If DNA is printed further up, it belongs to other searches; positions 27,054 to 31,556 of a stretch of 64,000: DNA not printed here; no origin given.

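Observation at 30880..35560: Bacterial NIDO-like domains arranged as a diverged 2.3 kb tandem duplication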

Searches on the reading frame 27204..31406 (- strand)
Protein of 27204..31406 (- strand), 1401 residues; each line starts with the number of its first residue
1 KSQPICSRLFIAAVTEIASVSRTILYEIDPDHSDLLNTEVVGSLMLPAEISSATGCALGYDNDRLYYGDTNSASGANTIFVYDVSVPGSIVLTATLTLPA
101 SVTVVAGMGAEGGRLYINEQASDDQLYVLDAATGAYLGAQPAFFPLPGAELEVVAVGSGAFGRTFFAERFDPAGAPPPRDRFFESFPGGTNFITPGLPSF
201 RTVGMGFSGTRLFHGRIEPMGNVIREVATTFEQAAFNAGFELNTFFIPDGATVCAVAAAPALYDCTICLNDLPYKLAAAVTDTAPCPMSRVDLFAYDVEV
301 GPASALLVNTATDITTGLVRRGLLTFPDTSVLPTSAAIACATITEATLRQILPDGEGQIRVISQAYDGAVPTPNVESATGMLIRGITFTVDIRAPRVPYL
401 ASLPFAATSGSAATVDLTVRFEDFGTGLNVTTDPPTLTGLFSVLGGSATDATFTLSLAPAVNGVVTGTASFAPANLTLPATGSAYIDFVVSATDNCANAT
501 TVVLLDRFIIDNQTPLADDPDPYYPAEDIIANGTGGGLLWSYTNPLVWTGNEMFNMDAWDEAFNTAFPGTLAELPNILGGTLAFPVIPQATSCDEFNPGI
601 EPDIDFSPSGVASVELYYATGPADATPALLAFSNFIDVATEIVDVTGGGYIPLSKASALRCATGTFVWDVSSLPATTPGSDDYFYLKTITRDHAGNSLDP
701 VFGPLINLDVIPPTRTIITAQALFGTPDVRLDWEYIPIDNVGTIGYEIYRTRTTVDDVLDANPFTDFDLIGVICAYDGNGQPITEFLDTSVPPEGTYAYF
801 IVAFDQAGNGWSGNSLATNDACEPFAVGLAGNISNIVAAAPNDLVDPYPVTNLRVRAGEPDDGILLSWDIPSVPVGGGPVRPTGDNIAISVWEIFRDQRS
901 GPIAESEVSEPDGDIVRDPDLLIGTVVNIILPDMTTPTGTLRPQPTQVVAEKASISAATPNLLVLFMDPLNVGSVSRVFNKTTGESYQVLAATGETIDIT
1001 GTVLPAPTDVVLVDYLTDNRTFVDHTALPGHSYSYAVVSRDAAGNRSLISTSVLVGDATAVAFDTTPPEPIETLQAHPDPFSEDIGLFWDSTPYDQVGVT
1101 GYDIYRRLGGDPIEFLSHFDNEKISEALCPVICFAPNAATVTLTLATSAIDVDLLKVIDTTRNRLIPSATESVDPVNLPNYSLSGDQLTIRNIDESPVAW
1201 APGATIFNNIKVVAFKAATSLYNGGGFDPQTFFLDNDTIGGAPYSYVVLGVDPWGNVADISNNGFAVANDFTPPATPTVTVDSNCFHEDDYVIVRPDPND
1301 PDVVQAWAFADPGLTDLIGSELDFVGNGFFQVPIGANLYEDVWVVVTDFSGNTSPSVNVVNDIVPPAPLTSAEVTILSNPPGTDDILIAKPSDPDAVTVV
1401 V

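Call 5: search_protein_families(library=pfam, proteins=[window:27204-31406:-], max_evalue=1)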
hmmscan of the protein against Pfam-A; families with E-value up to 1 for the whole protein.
window:27204-31406:- (1401 aa): 0 families

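Call 59: search_protein_families(library=ncbifam, proteins=[window:27204-31406:-], max_evalue=0.01)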
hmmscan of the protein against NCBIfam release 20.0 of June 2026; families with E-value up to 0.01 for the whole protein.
window:27204-31406:- (1401 aa): 1 family
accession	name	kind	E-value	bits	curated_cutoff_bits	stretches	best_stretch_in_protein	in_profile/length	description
NF041611.1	exoglucan_CbhB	equivalog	3.2e-08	32.1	1950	1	1018-1106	751-838/997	exoglucanase CbhB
